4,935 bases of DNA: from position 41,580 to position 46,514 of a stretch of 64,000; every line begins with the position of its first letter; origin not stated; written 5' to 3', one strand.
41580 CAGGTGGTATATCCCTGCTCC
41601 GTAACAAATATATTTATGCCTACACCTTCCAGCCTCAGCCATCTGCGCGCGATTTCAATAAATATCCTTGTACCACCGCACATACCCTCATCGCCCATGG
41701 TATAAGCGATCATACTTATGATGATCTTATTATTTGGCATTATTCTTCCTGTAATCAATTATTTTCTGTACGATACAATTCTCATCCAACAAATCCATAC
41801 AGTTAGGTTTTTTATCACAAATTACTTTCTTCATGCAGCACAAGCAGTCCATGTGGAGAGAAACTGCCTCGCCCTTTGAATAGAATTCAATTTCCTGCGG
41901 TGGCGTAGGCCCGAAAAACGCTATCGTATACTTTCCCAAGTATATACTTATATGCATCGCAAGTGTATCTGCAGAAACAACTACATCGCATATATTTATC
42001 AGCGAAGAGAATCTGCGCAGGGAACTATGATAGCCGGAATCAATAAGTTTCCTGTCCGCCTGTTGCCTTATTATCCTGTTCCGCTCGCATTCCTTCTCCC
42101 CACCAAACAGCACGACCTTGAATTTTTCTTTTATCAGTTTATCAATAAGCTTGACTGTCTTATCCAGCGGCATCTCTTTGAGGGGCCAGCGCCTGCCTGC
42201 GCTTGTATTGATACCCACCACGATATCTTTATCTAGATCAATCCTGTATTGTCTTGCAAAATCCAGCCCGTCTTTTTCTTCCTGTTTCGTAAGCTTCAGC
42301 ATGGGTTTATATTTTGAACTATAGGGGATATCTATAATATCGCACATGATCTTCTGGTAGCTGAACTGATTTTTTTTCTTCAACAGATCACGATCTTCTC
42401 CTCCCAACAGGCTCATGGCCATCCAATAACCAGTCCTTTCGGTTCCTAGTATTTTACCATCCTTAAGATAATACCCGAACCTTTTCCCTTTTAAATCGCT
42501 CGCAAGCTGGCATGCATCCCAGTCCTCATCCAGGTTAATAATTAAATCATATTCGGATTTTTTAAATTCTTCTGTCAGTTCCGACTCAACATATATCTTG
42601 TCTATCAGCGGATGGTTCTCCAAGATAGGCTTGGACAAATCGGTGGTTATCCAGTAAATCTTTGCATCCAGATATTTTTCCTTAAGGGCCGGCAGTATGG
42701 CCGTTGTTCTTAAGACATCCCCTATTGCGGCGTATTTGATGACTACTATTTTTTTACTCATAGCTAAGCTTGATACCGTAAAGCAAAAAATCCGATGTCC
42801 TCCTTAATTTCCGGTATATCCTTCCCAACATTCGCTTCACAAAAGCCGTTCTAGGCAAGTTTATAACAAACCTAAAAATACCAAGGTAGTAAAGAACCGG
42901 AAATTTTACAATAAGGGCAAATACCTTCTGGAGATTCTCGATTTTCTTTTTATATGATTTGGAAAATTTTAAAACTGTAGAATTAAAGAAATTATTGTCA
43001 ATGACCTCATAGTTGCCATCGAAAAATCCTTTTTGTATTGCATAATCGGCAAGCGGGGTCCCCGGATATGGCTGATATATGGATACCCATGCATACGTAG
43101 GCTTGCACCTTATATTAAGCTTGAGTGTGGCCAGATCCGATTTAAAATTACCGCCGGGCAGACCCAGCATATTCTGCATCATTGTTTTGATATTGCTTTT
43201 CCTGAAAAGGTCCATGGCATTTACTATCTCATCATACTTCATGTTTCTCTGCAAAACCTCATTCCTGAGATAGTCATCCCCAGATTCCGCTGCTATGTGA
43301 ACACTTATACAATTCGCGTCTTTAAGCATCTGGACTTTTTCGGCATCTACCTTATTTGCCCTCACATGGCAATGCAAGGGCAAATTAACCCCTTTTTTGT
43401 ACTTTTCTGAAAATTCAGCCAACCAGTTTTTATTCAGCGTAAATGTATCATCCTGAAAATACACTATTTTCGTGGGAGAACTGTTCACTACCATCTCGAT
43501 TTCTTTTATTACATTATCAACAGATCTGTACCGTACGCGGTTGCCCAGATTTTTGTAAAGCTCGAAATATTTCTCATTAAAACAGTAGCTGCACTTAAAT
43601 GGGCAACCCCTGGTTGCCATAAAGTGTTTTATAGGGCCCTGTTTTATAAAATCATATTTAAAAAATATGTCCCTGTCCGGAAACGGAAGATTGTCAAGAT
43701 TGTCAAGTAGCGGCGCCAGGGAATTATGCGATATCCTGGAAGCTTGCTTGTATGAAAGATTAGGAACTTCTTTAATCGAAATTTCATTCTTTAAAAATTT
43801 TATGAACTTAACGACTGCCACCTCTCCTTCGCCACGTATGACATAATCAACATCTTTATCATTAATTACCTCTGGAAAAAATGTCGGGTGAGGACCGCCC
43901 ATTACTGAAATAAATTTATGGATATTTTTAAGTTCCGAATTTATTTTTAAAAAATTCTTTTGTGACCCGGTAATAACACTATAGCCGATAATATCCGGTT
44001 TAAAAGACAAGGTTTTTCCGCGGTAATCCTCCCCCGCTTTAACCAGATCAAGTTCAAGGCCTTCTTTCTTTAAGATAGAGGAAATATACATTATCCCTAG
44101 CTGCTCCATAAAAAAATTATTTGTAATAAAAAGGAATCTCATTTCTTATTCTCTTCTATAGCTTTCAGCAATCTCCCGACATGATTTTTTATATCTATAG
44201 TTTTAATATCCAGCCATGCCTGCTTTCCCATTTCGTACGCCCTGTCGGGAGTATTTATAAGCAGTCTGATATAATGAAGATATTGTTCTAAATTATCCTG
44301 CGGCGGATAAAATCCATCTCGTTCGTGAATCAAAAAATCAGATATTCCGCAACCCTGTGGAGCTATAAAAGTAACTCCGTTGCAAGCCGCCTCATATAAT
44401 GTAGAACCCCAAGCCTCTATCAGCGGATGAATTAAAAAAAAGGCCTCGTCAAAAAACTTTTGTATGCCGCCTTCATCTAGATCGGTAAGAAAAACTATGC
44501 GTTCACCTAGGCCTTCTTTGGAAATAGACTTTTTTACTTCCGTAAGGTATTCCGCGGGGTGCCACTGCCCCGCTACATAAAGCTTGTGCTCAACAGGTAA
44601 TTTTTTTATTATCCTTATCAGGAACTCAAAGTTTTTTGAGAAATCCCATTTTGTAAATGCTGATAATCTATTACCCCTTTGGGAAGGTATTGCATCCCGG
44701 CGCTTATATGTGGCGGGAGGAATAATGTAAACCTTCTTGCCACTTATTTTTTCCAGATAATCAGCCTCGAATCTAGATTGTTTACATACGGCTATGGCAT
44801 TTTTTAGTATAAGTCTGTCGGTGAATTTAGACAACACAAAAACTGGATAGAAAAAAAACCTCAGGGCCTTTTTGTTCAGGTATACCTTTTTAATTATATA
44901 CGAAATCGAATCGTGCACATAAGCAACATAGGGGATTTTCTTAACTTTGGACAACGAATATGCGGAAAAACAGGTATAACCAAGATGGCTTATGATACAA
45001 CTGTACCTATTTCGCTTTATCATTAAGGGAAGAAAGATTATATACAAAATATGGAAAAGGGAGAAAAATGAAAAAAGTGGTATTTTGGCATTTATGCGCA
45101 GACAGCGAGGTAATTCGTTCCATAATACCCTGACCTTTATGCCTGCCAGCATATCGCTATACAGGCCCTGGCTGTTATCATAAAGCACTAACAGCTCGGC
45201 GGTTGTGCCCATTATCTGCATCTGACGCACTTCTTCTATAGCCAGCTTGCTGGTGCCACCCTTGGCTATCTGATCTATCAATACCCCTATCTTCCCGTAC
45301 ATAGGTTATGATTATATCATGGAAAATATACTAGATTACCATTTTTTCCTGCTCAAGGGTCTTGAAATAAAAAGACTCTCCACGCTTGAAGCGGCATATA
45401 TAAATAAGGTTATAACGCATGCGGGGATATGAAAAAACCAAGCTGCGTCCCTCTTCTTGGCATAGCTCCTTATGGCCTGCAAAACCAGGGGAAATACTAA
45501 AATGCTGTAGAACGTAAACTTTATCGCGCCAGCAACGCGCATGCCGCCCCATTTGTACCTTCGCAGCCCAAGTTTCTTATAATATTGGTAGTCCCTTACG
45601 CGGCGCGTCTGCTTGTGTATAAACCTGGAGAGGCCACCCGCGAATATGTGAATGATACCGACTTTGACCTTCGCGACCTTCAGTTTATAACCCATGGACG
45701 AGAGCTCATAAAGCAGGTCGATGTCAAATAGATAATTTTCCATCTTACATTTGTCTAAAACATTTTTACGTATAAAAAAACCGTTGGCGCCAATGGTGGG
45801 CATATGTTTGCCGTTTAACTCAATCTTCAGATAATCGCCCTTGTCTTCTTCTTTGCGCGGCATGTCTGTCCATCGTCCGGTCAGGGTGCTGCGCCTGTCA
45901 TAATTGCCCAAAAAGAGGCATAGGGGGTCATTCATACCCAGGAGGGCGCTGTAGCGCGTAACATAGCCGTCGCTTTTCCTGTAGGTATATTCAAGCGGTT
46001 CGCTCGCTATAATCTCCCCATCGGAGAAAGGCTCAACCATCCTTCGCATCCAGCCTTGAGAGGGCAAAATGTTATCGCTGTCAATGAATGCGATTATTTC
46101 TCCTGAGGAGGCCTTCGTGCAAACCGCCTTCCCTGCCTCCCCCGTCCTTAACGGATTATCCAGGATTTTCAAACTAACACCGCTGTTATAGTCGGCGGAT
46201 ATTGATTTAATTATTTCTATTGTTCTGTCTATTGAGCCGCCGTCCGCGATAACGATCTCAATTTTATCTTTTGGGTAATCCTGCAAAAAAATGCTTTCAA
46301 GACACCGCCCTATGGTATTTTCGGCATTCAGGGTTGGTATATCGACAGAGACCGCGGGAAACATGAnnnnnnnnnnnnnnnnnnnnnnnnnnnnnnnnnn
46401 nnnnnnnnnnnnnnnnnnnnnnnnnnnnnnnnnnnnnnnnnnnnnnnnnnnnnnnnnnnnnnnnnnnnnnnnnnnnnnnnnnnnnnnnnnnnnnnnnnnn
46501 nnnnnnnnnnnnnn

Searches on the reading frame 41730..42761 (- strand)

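Call 9: search_protein_families(library=pfam, proteins=[window:41730-42761:-], max_evalue=0.00001)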
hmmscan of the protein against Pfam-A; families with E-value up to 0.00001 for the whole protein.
window:41730-42761:- (343 aa): 1 family
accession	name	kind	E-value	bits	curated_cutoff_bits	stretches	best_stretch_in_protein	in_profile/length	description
PF01075.23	Glyco_transf_9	-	3e-15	56.7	22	1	62-312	4-239/247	Glycosyltransferase family 9 (heptosyltransferase)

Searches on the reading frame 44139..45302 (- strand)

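Call 5: search_protein_families(library=pfam, proteins=[window:44139-45302:-])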
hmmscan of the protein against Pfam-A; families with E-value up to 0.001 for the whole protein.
window:44139-45302:- (387 aa): 3 families
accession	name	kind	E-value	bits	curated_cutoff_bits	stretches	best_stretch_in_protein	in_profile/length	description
PF00534.26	Glycos_transf_1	-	1.1e-12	48.2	26.4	1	222-362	27-169/172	Glycosyl transferases group 1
PF13692.12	Glyco_trans_1_4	-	8.1e-09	36.3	27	1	222-349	14-140/142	Glycosyl transferases group 1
PF13439.12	Glyco_transf_4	-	9.8e-08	32.6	28.5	1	54-196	19-164/170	Glycosyltransferase Family 4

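Call 7: search_protein_families(library=ncbifam, proteins=[window:44139-45302:-], max_evalue=0.00001)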
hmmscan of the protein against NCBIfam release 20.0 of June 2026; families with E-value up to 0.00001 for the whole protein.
window:44139-45302:- (387 aa): 3 families
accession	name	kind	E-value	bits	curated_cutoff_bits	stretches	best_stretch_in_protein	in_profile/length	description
NF041876.1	EPS_EpsE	equivalog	5.1e-09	35.8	400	1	207-363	209-373/389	exopolysaccharide biosynthesis GT4 family glycosyltransferase EpsE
NF041010.1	glycosy_Agl16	equivalog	1.3e-08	34.2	575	1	161-331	126-300/352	glycosylation protein Agl16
TIGR03999.1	thiol_BshA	equivalog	1.3e-06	27.6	273.7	1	254-375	242-363/375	N-acetyl-alpha-D-glucosaminyl L-malate synthase BshA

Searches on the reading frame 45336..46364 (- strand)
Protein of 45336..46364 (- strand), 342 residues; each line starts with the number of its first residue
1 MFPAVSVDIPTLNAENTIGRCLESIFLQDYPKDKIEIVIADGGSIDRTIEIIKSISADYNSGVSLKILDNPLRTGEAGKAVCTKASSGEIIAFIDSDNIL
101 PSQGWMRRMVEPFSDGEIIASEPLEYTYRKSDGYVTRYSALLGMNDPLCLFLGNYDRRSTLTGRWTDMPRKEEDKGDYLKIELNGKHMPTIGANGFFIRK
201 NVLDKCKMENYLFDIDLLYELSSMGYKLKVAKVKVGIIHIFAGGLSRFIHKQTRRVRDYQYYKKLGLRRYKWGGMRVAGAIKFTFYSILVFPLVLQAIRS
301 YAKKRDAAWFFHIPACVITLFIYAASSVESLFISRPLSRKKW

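Call 5: search_protein_families(library=pfam, proteins=[window:45336-46364:-])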
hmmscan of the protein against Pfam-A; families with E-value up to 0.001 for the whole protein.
window:45336-46364:- (342 aa): 3 families
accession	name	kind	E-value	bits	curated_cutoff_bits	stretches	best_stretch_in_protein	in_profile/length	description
PF00535.33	Glycos_transf_2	-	1.6e-19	70.9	23.3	1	6-121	1-112/168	Glycosyl transferase family 2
PF13641.12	Glyco_tranf_2_3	-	3.2e-11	44.1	27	1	3-254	1-226/230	Glycosyltransferase like family 2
PF10111.15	Glyco_tranf_2_2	-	0.00067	19.7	27.3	1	30-100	26-94/276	Glycosyltransferase like family 2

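Call 7: search_protein_families(library=ncbifam, proteins=[window:45336-46364:-], max_evalue=0.00001)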
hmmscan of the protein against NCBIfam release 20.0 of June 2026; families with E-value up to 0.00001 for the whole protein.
window:45336-46364:- (342 aa): 14 families
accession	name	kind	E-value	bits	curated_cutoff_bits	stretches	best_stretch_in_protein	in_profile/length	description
TIGR03965.1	mycofact_glyco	equivalog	1.7e-16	60.1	280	1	3-140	74-206/467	mycofactocin biosynthesis glycosyltransferase MftF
TIGR03111.1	glyc2_xrt_Gpos1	hypoth_equivalog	2.6e-12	46.3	363.95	1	2-119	48-162/439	TIGR03111 family XrtG-associated glycosyltransferase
NF038302.1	EPS_HpsE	equivalog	4.9e-10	38.9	300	1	5-110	3-108/307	hormogonium polysaccharide biosynthesis glycosyltransferase HpsE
NF010496.0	PRK13915.1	equivalog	6.7e-10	38.5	262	1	4-114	32-143/307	glucosyl-3-phosphoglycerate synthase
TIGR04283.1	glyco_like_mftF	equivalog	5.3e-09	36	182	1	5-103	1-88/221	TIGR04283 family arsenosugar biosynthesis glycosyltransferase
NF007482.0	PRK10073.1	equivalog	1.5e-08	34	423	1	3-102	6-100/334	glycosyltransferase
TIGR04242.1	nodulat_NodC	equivalog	3e-08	33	550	1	2-121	47-164/395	chitooligosaccharide synthase NodC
TIGR03937.1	PgaC_IcaA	equivalog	3.4e-08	32.9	422.3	1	3-115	45-152/407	poly-beta-1,6-N-acetyl-D-glucosamine synthase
NF041875.1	EPS_EpsD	equivalog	4.8e-08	32.8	370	1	5-99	1-91/325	exopolysaccharide biosynthesis glycosyltransferase EpsD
TIGR03469.1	HpnB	hypoth_equivalog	6.2e-08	32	379.25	1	2-80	43-121/386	hopene-associated glycosyltransferase HpnB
NF053739.1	GlytfEpsEBac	equivalog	9.6e-08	31.3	450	1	3-100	1-95/265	glycosyltransferase EpsE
NF047683.1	TeichurnBiosyTuaG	equivalog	1.4e-07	31.5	400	1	3-99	6-98/252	teichuronic acid biosynthesis protein TuaG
NF050050.1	ProtGlycPglI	equivalog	3e-07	30.1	500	1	3-102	2-98/306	GalNAc(5)-diNAcBac-PP-undecaprenol beta-1,3-glucosyltransferase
NF041394.1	GtaseAglG_Halo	equivalog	1.6e-06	27.6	440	1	16-120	16-114/304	glucosyl-dolichyl phosphate glucuronosyltransferase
